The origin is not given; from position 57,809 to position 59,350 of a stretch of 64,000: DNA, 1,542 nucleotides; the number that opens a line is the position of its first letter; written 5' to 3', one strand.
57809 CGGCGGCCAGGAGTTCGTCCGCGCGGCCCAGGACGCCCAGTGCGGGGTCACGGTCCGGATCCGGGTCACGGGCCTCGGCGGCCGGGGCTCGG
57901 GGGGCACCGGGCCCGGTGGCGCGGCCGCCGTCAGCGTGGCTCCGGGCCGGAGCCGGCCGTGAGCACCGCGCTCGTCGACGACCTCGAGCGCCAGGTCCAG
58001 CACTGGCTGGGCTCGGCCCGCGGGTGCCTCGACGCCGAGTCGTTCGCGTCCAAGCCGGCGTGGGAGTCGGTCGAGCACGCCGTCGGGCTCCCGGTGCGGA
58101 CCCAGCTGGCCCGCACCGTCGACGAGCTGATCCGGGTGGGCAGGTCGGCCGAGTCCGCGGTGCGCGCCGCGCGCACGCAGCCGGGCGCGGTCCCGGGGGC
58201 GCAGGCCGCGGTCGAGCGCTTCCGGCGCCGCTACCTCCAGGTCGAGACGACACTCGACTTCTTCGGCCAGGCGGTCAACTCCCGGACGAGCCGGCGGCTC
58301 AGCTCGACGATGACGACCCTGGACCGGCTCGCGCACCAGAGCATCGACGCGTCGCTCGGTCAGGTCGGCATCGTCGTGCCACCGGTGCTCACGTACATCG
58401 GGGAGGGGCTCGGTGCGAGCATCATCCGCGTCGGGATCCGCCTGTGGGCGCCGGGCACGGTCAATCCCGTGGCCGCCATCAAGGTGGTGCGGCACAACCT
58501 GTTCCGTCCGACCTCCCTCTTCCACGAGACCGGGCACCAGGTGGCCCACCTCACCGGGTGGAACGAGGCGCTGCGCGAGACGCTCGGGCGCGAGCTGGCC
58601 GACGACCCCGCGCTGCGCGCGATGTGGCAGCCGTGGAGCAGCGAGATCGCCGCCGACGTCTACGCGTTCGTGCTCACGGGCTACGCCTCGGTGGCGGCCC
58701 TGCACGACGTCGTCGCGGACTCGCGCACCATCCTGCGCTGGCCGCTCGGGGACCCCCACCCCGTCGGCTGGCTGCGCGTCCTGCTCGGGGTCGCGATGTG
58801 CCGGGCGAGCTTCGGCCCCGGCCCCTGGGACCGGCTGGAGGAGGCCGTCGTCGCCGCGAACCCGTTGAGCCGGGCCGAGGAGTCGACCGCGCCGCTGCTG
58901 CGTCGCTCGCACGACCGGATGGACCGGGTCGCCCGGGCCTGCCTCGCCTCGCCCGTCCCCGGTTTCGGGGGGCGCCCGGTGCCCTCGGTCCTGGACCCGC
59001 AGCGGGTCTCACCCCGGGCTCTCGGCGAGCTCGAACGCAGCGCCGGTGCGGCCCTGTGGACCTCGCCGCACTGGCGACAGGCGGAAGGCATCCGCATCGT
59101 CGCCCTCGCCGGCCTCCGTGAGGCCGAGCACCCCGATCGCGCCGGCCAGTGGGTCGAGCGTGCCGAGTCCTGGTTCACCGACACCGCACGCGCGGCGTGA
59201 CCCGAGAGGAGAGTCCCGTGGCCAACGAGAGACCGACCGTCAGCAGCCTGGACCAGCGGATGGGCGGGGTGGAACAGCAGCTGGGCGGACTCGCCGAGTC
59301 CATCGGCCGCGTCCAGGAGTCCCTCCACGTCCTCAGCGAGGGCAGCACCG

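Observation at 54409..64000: SARP regulator divergent from a tightly coupled 6-7 gene operon of mostly orphan proteins ending in PGBD-tyrosinase, DUF2182 and a globin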

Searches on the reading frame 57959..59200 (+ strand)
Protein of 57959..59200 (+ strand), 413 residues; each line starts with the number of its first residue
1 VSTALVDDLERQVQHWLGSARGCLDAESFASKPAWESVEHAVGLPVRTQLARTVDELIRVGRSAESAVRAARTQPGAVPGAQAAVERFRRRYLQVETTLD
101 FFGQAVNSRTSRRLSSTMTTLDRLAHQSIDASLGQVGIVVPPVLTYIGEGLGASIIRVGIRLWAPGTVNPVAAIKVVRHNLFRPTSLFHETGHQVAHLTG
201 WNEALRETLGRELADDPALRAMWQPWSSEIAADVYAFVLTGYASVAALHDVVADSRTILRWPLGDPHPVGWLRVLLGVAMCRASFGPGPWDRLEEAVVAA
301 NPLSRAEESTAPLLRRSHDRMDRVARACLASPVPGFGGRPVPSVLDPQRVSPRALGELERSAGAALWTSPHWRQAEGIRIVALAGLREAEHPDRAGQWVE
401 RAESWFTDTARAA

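Call 6: search_protein_families(library=pfam, max_evalue=0.01, proteins=[window:57959-59200:+])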
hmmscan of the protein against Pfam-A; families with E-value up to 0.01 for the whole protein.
window:57959-59200:+ (413 aa): 0 families

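Call 8: search_protein_families(library=ncbifam, max_evalue=0.01, proteins=[window:57959-59200:+])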
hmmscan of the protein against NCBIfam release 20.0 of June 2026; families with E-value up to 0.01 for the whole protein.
window:57959-59200:+ (413 aa): 0 families

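Call 9: search_protein_families(library=padloc, max_evalue=0.1, proteins=[window:57959-59200:+])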
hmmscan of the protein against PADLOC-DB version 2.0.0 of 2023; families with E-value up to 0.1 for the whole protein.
window:57959-59200:+ (413 aa): 1 family
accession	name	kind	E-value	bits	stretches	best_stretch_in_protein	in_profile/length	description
PDLC00658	ZorG3|ZorG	-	0.0024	15.8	1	40-135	78-167/260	DUF3348 domain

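Call 10: search_protein_families(library=phrogs, max_evalue=0.1, proteins=[window:57959-59200:+])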
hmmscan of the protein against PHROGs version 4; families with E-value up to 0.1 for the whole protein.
window:57959-59200:+ (413 aa): 0 families

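Call 24: find_homologous_proteins(query=window:57959-59200:+)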
Query window:57959-59200:+ (413 aa): 1931 proteins with E <= 0.001 among 8000 candidates; the best 120 are listed.
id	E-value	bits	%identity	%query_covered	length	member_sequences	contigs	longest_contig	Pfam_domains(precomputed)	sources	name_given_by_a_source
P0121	1.6e-270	915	100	100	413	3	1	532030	-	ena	-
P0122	4.9e-249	844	91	100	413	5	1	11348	-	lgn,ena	-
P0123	1.3e-247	840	91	100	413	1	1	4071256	-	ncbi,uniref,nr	ncbi:hypothetical protein G7075_17630 [Phycicoccus sp. HDW14]|uniref:hypothetical protein n=1 Tax=Ph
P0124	4.3e-247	838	91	100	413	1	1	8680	-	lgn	-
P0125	4.6e-244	828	90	100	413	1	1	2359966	-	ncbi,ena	-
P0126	1.1e-241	820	88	100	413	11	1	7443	-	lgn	-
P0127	1.2e-239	813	88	100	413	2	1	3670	-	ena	-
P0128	3.0e-238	809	88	100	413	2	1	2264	-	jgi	-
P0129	1.4e-234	797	85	100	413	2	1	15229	-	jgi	jgi:hypothetical protein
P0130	3.3e-234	795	86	100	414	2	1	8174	-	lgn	-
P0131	3.5e-233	792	86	100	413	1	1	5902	-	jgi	jgi:hypothetical protein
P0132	4.2e-230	782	85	100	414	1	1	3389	-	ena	-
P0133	5.9e-228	775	84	100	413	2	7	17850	-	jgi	jgi:hypothetical protein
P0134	1.4e-216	737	79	100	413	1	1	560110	-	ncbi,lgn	ncbi:hypothetical protein ACWDTI_04665 [Gordonia sp. NPDC003424]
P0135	1.4e-211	721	79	99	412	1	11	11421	-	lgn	-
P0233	1.4e-156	540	62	99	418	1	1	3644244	-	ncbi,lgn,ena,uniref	ncbi:hypothetical protein [Leifsonia sp. RAF41]|uniref:hypothetical protein n=1 Tax=Leifsonia sp. RA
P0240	4.7e-156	538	60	99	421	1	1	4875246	-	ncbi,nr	ncbi:hypothetical protein KPL74_06035 [Bacillus sp. NP157]|nr:hypothetical protein KPL74_06035 [Baci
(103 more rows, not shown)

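Call 27: search_solved_structures(query=A3, max_evalue=10, show_alignments=2)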
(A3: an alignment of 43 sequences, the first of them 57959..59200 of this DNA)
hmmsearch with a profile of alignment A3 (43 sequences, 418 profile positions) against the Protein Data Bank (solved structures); distinct sequences matched with E-value up to 10: 1.
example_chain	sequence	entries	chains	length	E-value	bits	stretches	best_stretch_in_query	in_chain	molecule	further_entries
8ek4_A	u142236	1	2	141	0.33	12.9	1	60-141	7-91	Ice-binding protein TIP-99a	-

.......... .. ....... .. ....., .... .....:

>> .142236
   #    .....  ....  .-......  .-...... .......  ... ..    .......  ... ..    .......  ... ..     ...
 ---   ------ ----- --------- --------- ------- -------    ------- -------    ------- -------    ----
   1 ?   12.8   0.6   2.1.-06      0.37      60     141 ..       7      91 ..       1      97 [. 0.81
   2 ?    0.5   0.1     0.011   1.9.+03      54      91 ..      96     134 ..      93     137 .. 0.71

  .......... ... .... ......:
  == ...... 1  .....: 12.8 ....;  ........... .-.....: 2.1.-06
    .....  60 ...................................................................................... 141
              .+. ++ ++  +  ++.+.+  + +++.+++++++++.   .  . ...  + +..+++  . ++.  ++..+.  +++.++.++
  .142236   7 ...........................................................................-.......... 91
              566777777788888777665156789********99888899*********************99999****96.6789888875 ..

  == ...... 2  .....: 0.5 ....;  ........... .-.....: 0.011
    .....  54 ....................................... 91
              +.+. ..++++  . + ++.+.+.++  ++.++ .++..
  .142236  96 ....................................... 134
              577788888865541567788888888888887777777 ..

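Call 39: search_protein_families(library=pfam, alignment_id=A3, max_evalue=5)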
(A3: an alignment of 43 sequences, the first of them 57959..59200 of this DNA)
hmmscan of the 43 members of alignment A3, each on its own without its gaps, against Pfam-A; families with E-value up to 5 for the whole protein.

A. member 1, window:57959-59200:+ (413 aa): 0 families

B. families by the number of members that match (of 43 scanned): 12 families
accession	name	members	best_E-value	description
PF19320.4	GlfT2_domain3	3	0.039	Galactofuranosyltransferase-2, domain 3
PF05400.18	FliT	2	0.061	Flagellar protein FliT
PF14078.11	DUF4259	1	0.049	Domain of unknown function (DUF4259)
PF11445.13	DUF2894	1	0.069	Protein of unknown function (DUF2894)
PF09443.16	CFC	1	0.078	Cripto_Frl-1_Cryptic (CFC)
PF05755.17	REF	1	0.086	Rubber elongation factor protein (REF)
PF12320.13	SbcD_C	1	0.16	Type 5 capsule protein repressor C-terminal domain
PF17940.6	TetR_C_31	1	0.18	Tetracyclin repressor-like, C-terminal domain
PF20271.3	CATASP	1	0.28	CATRA-Associated Small Protein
PF05235.19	CHAD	1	0.9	CHAD domain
PF23242.1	AAA_lid_TRIP13_C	1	1.3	TRIP13-like, AAA+ ATPase lid C-terminal domain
PF12277.13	DUF3618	1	3.2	Protein of unknown function (DUF3618)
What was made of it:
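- On Zincin / gluzincin metallopeptidases (protein B): No Pfam or NCBIfam hit for B or 42 homologues (calls 6, 8, 39).
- Tried and rejected: Pfam on 43 B homologues at E 5 gave no peptidase family (call 39).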

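Call 40: find_encoding_contigs(protein=P0240, flank=10000, max_places=1)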
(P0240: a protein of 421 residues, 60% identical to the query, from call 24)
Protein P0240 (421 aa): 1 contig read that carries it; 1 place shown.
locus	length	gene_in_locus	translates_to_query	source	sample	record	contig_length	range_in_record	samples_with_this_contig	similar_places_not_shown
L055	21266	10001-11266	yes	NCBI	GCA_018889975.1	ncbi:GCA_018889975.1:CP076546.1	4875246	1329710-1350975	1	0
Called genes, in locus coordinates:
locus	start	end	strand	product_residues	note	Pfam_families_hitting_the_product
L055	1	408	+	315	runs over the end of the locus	-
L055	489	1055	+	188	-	-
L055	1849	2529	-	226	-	PF06197:DUF998 (faint)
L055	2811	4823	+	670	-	PF03169:OPT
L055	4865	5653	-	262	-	PF01522:Polysacc_deac_1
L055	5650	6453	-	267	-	PF00551:Formyl_trans_N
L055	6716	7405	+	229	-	PF03704:BTAD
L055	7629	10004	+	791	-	-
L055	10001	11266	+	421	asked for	-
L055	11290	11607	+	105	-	-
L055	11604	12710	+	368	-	-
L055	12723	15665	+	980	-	PF02557:VanY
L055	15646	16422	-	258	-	-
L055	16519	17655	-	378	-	-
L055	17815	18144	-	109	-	-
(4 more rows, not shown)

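Call 41: find_encoding_contigs(protein=P0233, flank=10000, max_places=1)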
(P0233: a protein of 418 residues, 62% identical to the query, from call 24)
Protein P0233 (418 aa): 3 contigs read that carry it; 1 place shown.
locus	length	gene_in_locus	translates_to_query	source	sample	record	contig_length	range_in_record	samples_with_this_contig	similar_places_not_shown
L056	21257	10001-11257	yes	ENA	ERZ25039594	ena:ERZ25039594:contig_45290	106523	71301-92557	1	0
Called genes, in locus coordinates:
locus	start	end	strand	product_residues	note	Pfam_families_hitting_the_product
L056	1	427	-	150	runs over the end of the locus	PF04248:NTP_transf_9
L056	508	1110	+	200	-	PF02190:LON_substr_bdg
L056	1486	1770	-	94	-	PF00440:TetR_N (weak)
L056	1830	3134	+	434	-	-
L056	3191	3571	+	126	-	PF01909:NTP_transf_2 (weak), PF18765:Polbeta (weak)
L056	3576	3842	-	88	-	-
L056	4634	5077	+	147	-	PF08922:DUF1905, PF13376:OmdA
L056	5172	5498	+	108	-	PF25355:DUF7882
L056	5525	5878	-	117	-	PF25355:DUF7882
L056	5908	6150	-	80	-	-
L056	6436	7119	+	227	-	PF03704:BTAD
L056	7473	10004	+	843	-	-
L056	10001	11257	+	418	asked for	-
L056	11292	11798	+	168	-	-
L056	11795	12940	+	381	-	-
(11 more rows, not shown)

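Call 56: predict_structure(alignment_id=A3)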
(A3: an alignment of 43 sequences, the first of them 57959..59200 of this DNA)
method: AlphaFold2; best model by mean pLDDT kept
length: 413 residues; sequences in the alignment: 43
mean_pLDDT: 89.6   pTM: 0.91
mean pLDDT of the five models: 89.6, 86.4, 82.5, 81.1, 80.7
residues with pLDDT >= 90: 258; 70-90: 140; 50-70: 10; < 50: 5
segments of 3 or more residues with pLDDT < 50: 410-413
pLDDT, mean of each block of 10 residues (from residue 1): 85 90 77 82 86 93 96 92 95 86 62 81 95 90 87 87 83 89 91 96 98 97 95 98 94 91 85 98 96 95 92 97 98 97 97 96 88 91 91 79 74 35
secondary structure, 60 per line:
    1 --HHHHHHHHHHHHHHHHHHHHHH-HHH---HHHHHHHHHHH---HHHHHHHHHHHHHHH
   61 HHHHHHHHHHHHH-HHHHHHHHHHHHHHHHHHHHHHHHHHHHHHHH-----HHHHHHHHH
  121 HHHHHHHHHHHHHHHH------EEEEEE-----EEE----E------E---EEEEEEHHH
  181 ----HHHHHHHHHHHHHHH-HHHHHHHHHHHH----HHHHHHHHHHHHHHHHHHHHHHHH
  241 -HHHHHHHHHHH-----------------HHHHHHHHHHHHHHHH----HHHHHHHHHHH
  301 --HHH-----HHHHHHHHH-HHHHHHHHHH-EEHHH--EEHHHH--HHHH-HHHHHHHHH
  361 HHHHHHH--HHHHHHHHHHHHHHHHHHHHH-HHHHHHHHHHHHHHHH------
elements in order: H3-24 H32-42 H46-73 H75-106 H112-136 E143-148 E154-156 E172-177 H185-199 H201-212 H217-240 H242-252 H270-285 H290-300 H311-319 H321-330 H341-344 H347-350 H352-367 H370-390 H392-407
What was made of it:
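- On Zincin / gluzincin metallopeptidases (protein B): The model shows strands 143-177, helix 185-199 and helix 217-240 (call 56).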

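Call 59: fold_search(model_id=the predicted structure, library=pdb)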
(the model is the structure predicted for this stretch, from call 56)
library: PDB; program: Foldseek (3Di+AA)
matches with E <= 10: 123; with E <= 0.001: 0
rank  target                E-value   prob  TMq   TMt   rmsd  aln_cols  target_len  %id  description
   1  1i0a_C                2.3e-01  0.10  0.14  0.13  30.3       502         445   10  CRYSTAL STRUCTURE OF WILD TYPE TURKEY DELTA 1 CRYSTALLIN (EYE LENS PROTEIN) (released 2001-04-21)
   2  7d5i_A                4.6e-01  0.09  0.13  0.13  23.9       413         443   13  Structure of Mycobacterium smegmatis bd complex in the apo-form. (released 2021-06-23)
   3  7sqc_C3               5.0e-01  0.16  0.20  0.06  41.5       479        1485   12  Ciliary C1 central pair apparatus isolated from Chlamydomonas reinhardtii (released 2022-04-13)
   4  6rx4_A                5.4e-01  0.08  0.14  0.13  24.9       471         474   12  THE STRUCTURE OF BD OXIDASE FROM ESCHERICHIA COLI (released 2019-11-20)
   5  8ee6_A                6.7e-01  0.05  0.10  0.03  21.2       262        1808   12  Cryo-EM Structure of human ABCA7 in PE/Ch nanodiscs (released 2022-12-21)
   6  7ose_A                8.2e-01  0.06  0.13  0.12  26.5       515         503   11  cytochrome bd-II type oxidase with bound aurachin D (released 2021-11-17)
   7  9g71_A                8.2e-01  0.05  0.11  0.11  29.5       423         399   10  Cryo-EM structure of TTYH2 in complex with lipids in GDN (released 2025-05-21)
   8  7p5j_A                8.6e-01  0.03  0.08  0.08  33.4       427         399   10  Cryo-EM structure of human TTYH1 in GDN (released 2021-08-11)
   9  7nkz_A                9.3e-01  0.06  0.13  0.13  25.2       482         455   12  Cryo-EM structure of the cytochrome bd oxidase from M. tuberculosis at 2.5 A resolution (released 2021-09-22)
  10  7udn_A                1.1e+00  0.06  0.10  0.13  24.5       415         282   11  Crystal structure of designed helical repeat protein RPB_PLP1_R6 in alternative conformation 2 (released 2023-03-22)
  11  7p5m_A                1.1e+00  0.03  0.09  0.09  30.2       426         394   10  Cryo-EM structure of human TTYH2 in lipid nanodiscs (released 2021-08-11)
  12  7udm_B                1.2e+00  0.05  0.10  0.13  24.3       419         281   10  Crystal structure of designed helical repeat protein RPB_PLP1_R6 in alternative conformation 1 (with peptide) (released 2023-03-22)
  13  4jkv_B                1.5e+00  0.07  0.16  0.15  26.2       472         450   12  Structure of the human smoothened 7TM receptor in complex with an antitumor agent (released 2013-04-24)
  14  8b4o_A                1.5e+00  0.05  0.15  0.14  22.6       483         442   12  Cryo-EM structure of cytochrome bd oxidase from C. glutamicum (released 2022-12-28)
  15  9fka_A                1.7e+00  0.05  0.16  0.15  23.1       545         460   10  Cryo-EM structure of the reduced cytochrome bd oxidase from M. tuberculosis (released 2025-02-12)
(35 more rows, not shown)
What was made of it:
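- On Zincin / gluzincin metallopeptidases (protein B): Foldseek best E is 0.23, and BepA scores E 2.0 with TM 0.18 (call 59).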

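Call 89: find_encoding_contigs(protein=P0121, flank=10000, max_places=2)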
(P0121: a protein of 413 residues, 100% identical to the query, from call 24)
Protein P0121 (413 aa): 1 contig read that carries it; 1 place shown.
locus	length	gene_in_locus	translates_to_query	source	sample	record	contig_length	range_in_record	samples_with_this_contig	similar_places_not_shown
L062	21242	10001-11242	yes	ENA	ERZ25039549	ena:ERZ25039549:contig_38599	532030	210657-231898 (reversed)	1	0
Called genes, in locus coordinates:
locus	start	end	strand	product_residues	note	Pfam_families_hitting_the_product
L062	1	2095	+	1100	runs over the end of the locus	PF00176:SNF2-rel_dom, PF00270:DEAD (weak), PF00271:Helicase_C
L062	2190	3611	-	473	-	PF00206:Lyase_1, PF10415:FumaraseC_C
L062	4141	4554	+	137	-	-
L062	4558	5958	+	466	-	PF03007:WS_DGAT_cat, PF06974:WS_DGAT_C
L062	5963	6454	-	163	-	PF06983:3-dmu-9_3-mt, PF00903:Glyoxalase (weak)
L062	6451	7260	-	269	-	PF03704:BTAD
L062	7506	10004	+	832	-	-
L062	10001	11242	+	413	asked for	-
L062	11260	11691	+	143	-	-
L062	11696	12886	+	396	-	-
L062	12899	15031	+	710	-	PF00264:Tyrosinase, PF25271:DUF7868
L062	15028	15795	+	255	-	PF09948:PpoB2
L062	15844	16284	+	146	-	PF01152:Bac_globin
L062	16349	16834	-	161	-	PF16242:Pyrid_ox_like, PF01243:PNPOx_N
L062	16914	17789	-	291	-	PF00393:6PGD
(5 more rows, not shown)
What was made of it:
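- Checked: It is a complete 146-aa gene in the near-identical contig (call 89).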

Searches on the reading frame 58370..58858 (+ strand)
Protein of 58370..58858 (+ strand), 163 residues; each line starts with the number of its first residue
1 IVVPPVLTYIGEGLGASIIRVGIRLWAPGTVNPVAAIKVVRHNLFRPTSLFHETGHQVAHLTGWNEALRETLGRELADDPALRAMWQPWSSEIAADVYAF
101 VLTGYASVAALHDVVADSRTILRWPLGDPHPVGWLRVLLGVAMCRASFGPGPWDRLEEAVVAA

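Call 70: search_solved_structures(query=A6, max_evalue=10, show_alignments=3)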
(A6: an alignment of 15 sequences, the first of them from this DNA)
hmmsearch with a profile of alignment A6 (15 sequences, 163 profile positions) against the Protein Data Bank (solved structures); distinct sequences matched with E-value up to 10: 1.
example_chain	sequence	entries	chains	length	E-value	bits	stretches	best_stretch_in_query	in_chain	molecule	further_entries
2w9y_A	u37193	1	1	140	0.2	14.6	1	37-109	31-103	FATTY ACID/RETINOL BINDING PROTEIN PROTEIN 7, ISOFORM A, CONFIRMED BY TRANSCRIPT EVIDENCE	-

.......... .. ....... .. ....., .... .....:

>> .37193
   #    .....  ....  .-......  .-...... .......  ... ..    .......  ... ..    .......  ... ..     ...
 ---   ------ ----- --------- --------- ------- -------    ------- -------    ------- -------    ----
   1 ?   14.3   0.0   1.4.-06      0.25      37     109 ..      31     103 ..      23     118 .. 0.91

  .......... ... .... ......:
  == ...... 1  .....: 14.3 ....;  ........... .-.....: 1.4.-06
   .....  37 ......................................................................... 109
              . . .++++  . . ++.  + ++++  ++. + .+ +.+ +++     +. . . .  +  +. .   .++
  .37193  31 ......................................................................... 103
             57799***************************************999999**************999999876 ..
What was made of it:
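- On Zincin / gluzincin metallopeptidases (protein B): PDB profile searches are empty (calls 27, 70).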
